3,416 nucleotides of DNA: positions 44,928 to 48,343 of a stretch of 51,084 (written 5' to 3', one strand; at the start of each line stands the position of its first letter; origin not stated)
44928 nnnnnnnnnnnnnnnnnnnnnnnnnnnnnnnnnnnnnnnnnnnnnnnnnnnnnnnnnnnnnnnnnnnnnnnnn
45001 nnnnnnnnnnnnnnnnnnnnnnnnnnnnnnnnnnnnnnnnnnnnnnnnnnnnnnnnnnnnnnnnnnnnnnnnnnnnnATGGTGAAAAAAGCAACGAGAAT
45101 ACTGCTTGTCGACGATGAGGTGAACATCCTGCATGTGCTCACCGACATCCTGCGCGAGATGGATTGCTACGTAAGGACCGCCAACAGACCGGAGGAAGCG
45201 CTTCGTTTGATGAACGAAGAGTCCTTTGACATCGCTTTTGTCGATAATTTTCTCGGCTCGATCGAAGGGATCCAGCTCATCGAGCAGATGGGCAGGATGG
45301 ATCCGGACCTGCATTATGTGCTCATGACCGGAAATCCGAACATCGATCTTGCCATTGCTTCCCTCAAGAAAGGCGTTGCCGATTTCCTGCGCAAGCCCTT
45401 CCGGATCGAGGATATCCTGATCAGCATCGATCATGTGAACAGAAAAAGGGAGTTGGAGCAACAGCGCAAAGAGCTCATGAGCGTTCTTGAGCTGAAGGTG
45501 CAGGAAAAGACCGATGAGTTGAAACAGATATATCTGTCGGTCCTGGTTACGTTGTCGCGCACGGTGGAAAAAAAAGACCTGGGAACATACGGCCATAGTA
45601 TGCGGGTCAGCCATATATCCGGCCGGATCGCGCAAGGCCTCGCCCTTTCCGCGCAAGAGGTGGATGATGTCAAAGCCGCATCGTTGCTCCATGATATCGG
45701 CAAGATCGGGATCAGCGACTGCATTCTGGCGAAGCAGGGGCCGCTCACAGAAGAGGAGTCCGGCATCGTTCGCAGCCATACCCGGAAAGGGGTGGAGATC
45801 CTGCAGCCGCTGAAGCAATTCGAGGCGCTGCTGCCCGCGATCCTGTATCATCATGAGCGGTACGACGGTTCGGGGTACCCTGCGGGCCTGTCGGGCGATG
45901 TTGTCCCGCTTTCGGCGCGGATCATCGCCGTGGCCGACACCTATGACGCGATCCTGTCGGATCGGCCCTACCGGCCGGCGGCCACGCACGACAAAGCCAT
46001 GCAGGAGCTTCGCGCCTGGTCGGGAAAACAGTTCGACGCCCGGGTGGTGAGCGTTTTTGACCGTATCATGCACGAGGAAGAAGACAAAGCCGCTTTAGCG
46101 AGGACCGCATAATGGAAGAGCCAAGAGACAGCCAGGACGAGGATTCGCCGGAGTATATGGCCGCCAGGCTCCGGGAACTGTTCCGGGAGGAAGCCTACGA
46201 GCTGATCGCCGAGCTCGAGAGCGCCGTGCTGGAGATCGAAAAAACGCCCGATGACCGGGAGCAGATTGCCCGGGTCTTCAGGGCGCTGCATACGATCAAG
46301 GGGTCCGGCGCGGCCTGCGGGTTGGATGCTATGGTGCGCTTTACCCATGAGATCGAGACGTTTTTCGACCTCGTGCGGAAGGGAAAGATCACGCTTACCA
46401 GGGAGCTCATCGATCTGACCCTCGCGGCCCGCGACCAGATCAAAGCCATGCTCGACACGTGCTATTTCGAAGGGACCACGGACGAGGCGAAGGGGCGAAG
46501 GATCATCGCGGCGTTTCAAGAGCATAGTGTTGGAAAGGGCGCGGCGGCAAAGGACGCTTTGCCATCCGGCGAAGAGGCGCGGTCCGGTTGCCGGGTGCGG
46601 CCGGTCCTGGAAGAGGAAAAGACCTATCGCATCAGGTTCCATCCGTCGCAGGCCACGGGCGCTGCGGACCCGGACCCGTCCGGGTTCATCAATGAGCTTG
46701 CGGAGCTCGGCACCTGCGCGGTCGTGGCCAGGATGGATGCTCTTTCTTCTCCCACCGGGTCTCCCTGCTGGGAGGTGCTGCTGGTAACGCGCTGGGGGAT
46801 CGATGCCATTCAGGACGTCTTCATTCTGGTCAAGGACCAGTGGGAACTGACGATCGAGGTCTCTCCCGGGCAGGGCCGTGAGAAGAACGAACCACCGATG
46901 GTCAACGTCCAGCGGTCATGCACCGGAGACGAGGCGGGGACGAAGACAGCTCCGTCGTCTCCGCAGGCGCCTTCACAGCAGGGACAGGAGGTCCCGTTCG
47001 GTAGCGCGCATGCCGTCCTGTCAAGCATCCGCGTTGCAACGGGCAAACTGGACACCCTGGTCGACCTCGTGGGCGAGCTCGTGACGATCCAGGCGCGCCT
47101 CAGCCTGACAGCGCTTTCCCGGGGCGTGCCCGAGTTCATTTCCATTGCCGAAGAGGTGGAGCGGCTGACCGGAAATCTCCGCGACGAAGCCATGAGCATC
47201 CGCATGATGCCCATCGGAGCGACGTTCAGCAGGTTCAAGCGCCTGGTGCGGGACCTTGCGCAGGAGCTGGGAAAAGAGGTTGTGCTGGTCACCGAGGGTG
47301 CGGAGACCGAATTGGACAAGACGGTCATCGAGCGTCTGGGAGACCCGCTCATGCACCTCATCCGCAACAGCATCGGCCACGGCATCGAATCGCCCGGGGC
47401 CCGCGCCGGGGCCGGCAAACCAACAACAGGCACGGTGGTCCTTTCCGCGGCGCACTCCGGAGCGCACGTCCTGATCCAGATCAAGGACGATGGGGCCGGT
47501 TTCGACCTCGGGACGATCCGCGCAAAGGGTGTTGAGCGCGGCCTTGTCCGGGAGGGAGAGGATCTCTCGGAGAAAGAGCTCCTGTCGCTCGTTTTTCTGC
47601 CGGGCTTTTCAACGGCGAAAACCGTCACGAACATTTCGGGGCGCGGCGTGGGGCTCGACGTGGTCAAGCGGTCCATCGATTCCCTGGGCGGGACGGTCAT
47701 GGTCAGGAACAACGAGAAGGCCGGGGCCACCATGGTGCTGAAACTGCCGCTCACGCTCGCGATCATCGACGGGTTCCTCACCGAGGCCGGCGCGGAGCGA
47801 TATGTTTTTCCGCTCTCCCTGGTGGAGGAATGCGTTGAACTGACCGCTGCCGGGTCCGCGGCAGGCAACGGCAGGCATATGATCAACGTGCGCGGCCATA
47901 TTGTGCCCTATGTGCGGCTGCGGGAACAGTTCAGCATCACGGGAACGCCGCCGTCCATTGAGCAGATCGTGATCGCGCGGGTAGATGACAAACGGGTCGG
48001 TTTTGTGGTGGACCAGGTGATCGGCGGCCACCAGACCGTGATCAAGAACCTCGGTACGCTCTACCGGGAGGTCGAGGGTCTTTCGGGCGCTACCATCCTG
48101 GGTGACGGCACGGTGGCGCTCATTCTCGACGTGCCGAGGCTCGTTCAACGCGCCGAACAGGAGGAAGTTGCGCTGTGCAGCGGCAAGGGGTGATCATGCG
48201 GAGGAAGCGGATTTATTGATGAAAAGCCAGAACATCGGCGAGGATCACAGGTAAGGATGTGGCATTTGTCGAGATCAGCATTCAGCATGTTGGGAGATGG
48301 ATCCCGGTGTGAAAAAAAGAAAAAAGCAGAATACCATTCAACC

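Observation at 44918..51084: Sigma-54-driven chemosensory operon whose first gene is a REC-HD-GYP regulator overlapping cheA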

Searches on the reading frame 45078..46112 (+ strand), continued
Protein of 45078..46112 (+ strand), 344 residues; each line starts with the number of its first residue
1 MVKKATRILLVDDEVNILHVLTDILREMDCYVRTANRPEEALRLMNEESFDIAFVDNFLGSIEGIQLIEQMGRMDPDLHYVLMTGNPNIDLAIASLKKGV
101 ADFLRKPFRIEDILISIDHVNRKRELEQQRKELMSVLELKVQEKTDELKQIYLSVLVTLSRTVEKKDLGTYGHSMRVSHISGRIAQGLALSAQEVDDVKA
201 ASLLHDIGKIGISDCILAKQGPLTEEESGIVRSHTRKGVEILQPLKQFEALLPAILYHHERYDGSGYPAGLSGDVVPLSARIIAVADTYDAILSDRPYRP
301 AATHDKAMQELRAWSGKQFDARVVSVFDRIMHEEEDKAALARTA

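Call 92: fold_search(model_id=the predicted structure, library=pdb)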
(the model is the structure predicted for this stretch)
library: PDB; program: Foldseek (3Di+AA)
matches with E <= 10: 1465; with E <= 0.001: 564
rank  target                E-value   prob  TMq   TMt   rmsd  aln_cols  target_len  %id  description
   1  4mcw_B                1.1e-09  1.00  0.46  0.43  10.9       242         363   30  Crystal structure of a HD-GYP domain (a cyclic-di-GMP phosphodiesterase) containing a tri-nuclear metal centre (released 2014-02-19)
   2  4mcw_A                1.2e-09  1.00  0.45  0.43  10.7       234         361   30  Crystal structure of a HD-GYP domain (a cyclic-di-GMP phosphodiesterase) containing a tri-nuclear metal centre (released 2014-02-19)
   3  9rbz_A                1.3e-09  1.00  0.44  0.71   5.3       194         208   34  DvhD, HD-GYP domain, c-di-GMP-bound (released 2026-03-04)
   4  1zy2_A                1.8e-09  1.00  0.36  0.87   1.3       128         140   26  Crystal structure of the phosphorylated receiver domain of the transcription regulator NtrC1 from Aquifex aeolicus (released 2005-08-16)
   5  8thp_B                1.9e-09  1.00  0.33  0.23  15.5       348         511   15  PorX phosphatase null mutant (T271V) (released 2024-04-17)
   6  8thp_A                2.0e-09  1.00  0.33  0.23  12.7       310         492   17  PorX phosphatase null mutant (T271V) (released 2024-04-17)
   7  9rbz_B                2.3e-09  1.00  0.44  0.69   5.1       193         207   34  DvhD, HD-GYP domain, c-di-GMP-bound (released 2026-03-04)
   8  8p6f_A                2.4e-09  1.00  0.34  0.23  13.7       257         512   19  Crystal structure of PorX-Fj (released 2024-04-03)
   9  4r8z_A                3.0e-09  1.00  0.47  0.71   4.9       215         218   32  Crystal Structure of PA4781 HD-GYP domain from Pseudomonas aeruginosa at 2.2A resolution showing a bi-metallic Ni ion  (released 2015-03-04)
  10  9rbz_C                3.2e-09  1.00  0.44  0.71   4.9       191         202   34  DvhD, HD-GYP domain, c-di-GMP-bound (released 2026-03-04)
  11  8ted_A                4.4e-09  1.00  0.33  0.23  15.3       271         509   17  PorX primitive orthorhombic crystal form (released 2024-04-17)
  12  9rbz_D                5.7e-09  1.00  0.45  0.71   5.9       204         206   33  DvhD, HD-GYP domain, c-di-GMP-bound (released 2026-03-04)
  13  8tef_A                7.0e-09  1.00  0.33  0.22  16.6       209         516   19  PorX primitive monoclinic crystal form (released 2024-04-17)
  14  8tff_A                7.4e-09  1.00  0.34  0.23  15.5       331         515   16  PorX with BeF3 phosphate analog (released 2024-04-17)
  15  8ted_B                7.4e-09  1.00  0.34  0.23  19.6       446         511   14  PorX primitive orthorhombic crystal form (released 2024-04-17)
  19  4r8z_B                9.7e-09  1.00  0.46  0.69   4.2       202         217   32  Crystal Structure of PA4781 HD-GYP domain from Pseudomonas aeruginosa at 2.2A resolution showing a bi-metallic Ni ion  (released 2015-03-04)
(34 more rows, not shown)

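Call 95: find_encoding_contigs(protein=P0082, flank=10000, max_places=1)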
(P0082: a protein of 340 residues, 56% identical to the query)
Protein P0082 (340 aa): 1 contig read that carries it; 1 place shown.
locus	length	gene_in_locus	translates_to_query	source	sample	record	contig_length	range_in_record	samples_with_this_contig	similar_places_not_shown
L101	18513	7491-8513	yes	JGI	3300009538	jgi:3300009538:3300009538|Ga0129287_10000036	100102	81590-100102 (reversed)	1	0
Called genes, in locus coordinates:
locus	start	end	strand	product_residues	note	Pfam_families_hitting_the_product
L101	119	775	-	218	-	PF00834:Ribul_P_3_epim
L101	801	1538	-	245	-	PF03793:PASTA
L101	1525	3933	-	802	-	PF00521:DNA_topoisoIV, PF03989:DNA_gyraseA_C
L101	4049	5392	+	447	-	PF00072:Response_reg, PF00158:Sigma54_activat, PF14532:Sigma54_activ_2, PF00004:AAA (weak), PF07724:AAA_2 (faint), PF07728:AAA_5 (weak), PF25601:AAA_lid_14, PF02954:HTH_8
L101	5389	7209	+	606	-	PF00672:HAMP (weak), PF08448:PAS_4, PF13426:PAS_9, PF00512:HisKA, PF02518:HATPase_c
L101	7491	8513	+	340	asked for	PF00072:Response_reg, PF13487:HD_5, PF01966:HD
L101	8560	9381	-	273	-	PF05140:ResB (faint)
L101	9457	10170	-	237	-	PF01578:Cytochrom_C_asm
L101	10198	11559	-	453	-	PF00989:PAS, PF13188:PAS_8, PF08448:PAS_4, PF13426:PAS_9, PF00158:Sigma54_activat, PF14532:Sigma54_activ_2, PF25601:AAA_lid_14, PF02954:HTH_8, +2 more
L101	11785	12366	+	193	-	PF00582:Usp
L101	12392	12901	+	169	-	PF00582:Usp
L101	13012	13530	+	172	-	PF00582:Usp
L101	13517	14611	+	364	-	PF04143:Sulf_transp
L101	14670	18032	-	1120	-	PF25596:CPSase_L_D1, PF02786:CPSase_L_D2, PF02787:CPSase_L_D3, PF25596:CPSase_L_D1, PF02222:ATP-grasp, PF02786:CPSase_L_D2, PF07478:Dala_Dala_lig_C, PF15632:ATPgrasp_Ter, +4 more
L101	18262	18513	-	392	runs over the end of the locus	PF00988:CPSase_sm_chain, PF00117:GATase, PF07722:Peptidase_C26 (faint)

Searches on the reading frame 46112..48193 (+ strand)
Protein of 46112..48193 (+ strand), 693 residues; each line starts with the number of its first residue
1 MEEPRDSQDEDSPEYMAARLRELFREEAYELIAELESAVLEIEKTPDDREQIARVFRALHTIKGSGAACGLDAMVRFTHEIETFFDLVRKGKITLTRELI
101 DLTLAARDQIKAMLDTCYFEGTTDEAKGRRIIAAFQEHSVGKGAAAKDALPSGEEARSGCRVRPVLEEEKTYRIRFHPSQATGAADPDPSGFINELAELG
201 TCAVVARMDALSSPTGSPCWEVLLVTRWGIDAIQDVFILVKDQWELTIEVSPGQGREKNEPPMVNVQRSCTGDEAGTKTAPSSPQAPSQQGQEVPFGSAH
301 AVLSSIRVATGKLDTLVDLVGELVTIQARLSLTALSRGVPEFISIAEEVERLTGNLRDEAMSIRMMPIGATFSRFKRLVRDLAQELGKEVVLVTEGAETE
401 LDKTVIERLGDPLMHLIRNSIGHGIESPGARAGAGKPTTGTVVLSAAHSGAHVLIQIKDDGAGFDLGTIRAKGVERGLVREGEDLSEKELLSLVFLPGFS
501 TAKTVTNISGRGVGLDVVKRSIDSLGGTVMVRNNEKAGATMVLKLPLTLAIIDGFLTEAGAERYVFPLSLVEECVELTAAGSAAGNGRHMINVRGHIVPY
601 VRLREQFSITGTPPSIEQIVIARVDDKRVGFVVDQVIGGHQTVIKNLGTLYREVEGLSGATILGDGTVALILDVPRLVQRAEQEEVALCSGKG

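Call 7: search_protein_families(library=pfam, proteins=[window:46112-48193:+], max_evalue=0.01)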
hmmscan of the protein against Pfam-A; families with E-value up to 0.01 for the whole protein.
window:46112-48193:+ (693 aa): 4 families
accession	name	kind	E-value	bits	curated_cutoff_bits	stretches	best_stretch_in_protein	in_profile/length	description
PF01584.24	CheW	-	1.3e-27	96.6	23.5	1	555-681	3-137/138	CheW-like domain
PF01627.28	Hpt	-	5.8e-17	62.1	24.6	1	20-115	2-79/84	Hpt domain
PF02518.31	HATPase_c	-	4.3e-15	56.5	26.4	1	411-548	4-110/111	Histidine kinase-, DNA gyrase B-, and HSP90-like ATPase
PF02895.20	H-kinase_dim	-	7.4e-12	46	23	1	304-363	2-68/68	Signal transducing histidine kinase, homodimeric domain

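Call 8: search_protein_families(library=ncbifam, proteins=[window:46112-48193:+], max_evalue=0.01)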
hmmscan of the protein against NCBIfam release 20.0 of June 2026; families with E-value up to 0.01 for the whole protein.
window:46112-48193:+ (693 aa): 23 families
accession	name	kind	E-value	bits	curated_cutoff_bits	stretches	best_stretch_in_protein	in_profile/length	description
NF007835.0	PRK10547.1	equivalog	8.2e-129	431.1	793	1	23-682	9-661/670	chemotaxis protein CheA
NF041336.1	CheA_Halo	equivalog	6.4e-117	391.9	950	2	277-675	264-664/666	chemotaxis protein CheA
NF007688.0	PRK10364.1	equivalog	7.4e-06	25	479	1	483-548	393-452/460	two-component system sensor histidine kinase ZraS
NF011874.0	PRK15347.1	equivalog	1.4e-05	23.4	852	0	503-548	570-615/921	two component system sensor kinase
NF008468.0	PRK11360.1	equivalog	2.6e-05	22.8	646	1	488-547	554-608/616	two-component system sensor histidine kinase AtoS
TIGR02956.1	TMAO_torS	equivalog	3.4e-05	22.1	676.5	0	498-548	633-683/967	TMAO reductase system sensor histidine kinase/response regulator TorS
NF008298.1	PRK11086.1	subfamily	7.7e-05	21.3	520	1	489-547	472-525/529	DcuS/MalK family sensor histidine kinase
NF007004.0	PRK09467.1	equivalog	9.2e-05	21.4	415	1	493-547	383-436/440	two-component system sensor histidine kinase EnvZ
NF047874.1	MASE3_PAS_HK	subfamily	0.00016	20.6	560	1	506-548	584-626/655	MASE3 domain-containing sensor histidine kinase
NF053867.1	SprKinKinDBac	equivalog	0.00017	20.2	775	1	481-547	437-497/500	sporulation kinase KinD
NF046044.1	PnpS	equivalog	0.00041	19.5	400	0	507-546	351-390/390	two-component system histidine kinase PnpS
NF041210.1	his_kin_PieS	equivalog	0.00094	18.3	850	1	502-547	425-470/474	two component system sensor histidine kinase PieS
NF045595.1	HK_scytonemin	equivalog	0.00095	17.7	865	1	498-547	586-635/637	scytonemin biosynthesis sensor histidine kinase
NF041947.1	LuxQ_Vibrio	equivalog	0.0014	16.6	1200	1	491-550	639-699/843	quorum-sensing autoinducer 2 sensor kinase/phosphatase LuxQ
TIGR02916.1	PEP_his_kin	equivalog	0.0016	17.1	300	0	499-546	636-679/679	XrtA/PEP-CTERM system histidine kinase PrsK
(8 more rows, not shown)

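Call 12: find_related_loci(query=window:46112-48193:+, collection=genome_contigs, flank=10000)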
Query window:46112-48193:+ (693 aa) in genome_contigs; peptide patterns used: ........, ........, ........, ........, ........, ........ (x = any residue, [..] = any of these).
46 stretches matched a pattern; 1 encode a relative of the query (tblastn E <= 1e-3); 1 distinct loci.
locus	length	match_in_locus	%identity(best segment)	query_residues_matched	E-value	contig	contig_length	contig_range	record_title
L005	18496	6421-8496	81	1-693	0e+0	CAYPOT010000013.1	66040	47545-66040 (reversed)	MAG TPA_asm: uncultured Nitrospiraceae bacterium isolate ERP113451_co1_289 genome assembly, contig: NODE_278_length_6604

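Call 14: search_protein_families(library=pfam, proteins=[L005:5396-6421:+, L005:8720-9583:+, L005:9775-11376:+, L005:11472-11981:+, L005:12085-12867:+, L005:13035-13430:-, L005:13742-14467:+, L005:14561-15019:+, L005:15303-16022:-, L005:17480-18466:-], max_evalue=0.001)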
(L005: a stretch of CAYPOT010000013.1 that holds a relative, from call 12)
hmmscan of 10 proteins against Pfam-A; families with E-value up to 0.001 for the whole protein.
L005:5396-6421:+ (341 aa): 3 families
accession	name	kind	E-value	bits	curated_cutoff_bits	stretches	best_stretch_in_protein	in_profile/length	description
PF13487.12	HD_5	-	4.4e-39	134.4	27.2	1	156-320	3-170/170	HD domain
PF01966.28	HD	-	8.6e-24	84.5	22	1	167-288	1-115/116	HD domain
PF00072.30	Response_reg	-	1.1e-22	80.7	30.2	1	5-114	1-110/111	Response regulator receiver domain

L005:8720-9583:+ (287 aa): 2 families
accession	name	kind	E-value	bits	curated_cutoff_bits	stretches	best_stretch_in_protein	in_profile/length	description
PF12974.12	Phosphonate-bd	-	1.3e-62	211.8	27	1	33-274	1-242/242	ABC transporter, phosphonate, periplasmic substrate-binding protein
PF09084.16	NMT1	-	1.9e-09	38.2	20.5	1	57-244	17-199/216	NMT1/THI5 like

L005:9775-11376:+ (533 aa): 2 families
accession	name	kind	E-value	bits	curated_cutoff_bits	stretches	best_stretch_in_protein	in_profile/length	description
PF00015.26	MCPsignal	-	3.4e-34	118.6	34.6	1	282-422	3-171/172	Methyl-accepting chemotaxis protein (MCP) signalling domain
PF00672.30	HAMP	-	1.4e-14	54.6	25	1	166-218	1-53/53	HAMP domain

L005:11472-11981:+ (169 aa): 1 family
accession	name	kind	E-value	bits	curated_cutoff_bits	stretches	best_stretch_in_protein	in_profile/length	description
PF01584.24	CheW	-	5.6e-39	133.4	23.5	1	11-150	1-136/138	CheW-like domain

L005:12085-12867:+ (260 aa): 1 family
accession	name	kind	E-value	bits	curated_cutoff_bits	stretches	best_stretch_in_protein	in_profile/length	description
PF00581.25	Rhodanese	-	3.3e-20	72.9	22.2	1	52-138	12-101/102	Rhodanese-like domain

L005:13035-13430:- (131 aa): 0 families

L005:13742-14467:+ (241 aa): 1 family
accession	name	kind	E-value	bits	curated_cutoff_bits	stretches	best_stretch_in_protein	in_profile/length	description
PF13701.12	DDE_Tnp_1_4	-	3.2e-09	36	34.7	1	35-218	11-199/435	Transposase DDE domain group 1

L005:14561-15019:+ (152 aa): 1 family
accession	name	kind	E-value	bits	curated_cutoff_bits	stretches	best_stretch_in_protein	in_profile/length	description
PF00072.30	Response_reg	-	4.1e-17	62.8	30.2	1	4-114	1-110/111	Response regulator receiver domain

L005:15303-16022:- (239 aa): 1 family
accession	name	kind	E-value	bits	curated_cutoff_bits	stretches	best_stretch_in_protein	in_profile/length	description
PF03692.20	CxxCxxCC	-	5.6e-06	27.4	23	1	84-158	2-70/85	Putative zinc- or iron-chelating domain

L005:17480-18466:- (328 aa): 2 families
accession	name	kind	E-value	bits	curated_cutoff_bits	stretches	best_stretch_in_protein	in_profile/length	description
PF14574.11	RACo_C_ter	-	2.4e-72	243.6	27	1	80-325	2-256/261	C-terminal domain of RACo the ASKHA domain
PF17651.6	Raco_middle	-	8.6e-26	91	26.8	1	1-76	87-162/163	RACo middle region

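Call 60: search_solved_structures(query=window:46112-48193:+, max_evalue=0.001)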
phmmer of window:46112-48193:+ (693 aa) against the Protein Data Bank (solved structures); distinct sequences matched with E-value up to 0.001: 23.
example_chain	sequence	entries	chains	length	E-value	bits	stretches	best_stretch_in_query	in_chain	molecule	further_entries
6s1k_A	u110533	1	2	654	8.7e-108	365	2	303-679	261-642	Chemotaxis protein CheA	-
8c5v_A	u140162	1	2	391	1.8e-94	321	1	304-677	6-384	Chemotaxis protein CheA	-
3ja6_C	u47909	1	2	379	5.5e-88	299.6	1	305-677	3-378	Chemotaxis protein CheA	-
1b3q_A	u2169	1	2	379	1e-87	298.7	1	305-677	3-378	PROTEIN (CHEMOTAXIS PROTEIN CHEA)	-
2ch4_A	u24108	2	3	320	3.5e-78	267.2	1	364-677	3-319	CHEMOTAXIS PROTEIN CHEA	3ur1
4jpb_A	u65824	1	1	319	6.9e-76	259.6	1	364-677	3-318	Chemotaxis protein CheA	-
4xiv_A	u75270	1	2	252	9e-65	222.9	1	303-548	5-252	Chemotaxis protein CheA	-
1i5d_A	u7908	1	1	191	1.7e-55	192.2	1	361-548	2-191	CHEMOTAXIS PROTEIN CHEA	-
6mi6_A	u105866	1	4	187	5.9e-54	187.1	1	363-547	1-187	Chemotaxis protein CheA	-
1i58_A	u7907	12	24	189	9.4e-54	186.5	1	364-548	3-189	CHEMOTAXIS PROTEIN CHEA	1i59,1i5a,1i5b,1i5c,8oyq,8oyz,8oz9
6ff6_A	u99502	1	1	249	2.1e-20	76.3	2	22-116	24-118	BRIC1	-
2ld6_A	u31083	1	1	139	4.2e-17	65.4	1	23-127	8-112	Chemotaxis protein CheA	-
1tqg_A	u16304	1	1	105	2.1e-15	59.8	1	23-116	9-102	Chemotaxis protein cheA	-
8c5v_C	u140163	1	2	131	4.2e-13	52.2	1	22-124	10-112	Chemotaxis protein CheA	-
1i5n_A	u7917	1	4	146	5.9e-13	51.7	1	22-135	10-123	CHEMOTAXIS PROTEIN CHEA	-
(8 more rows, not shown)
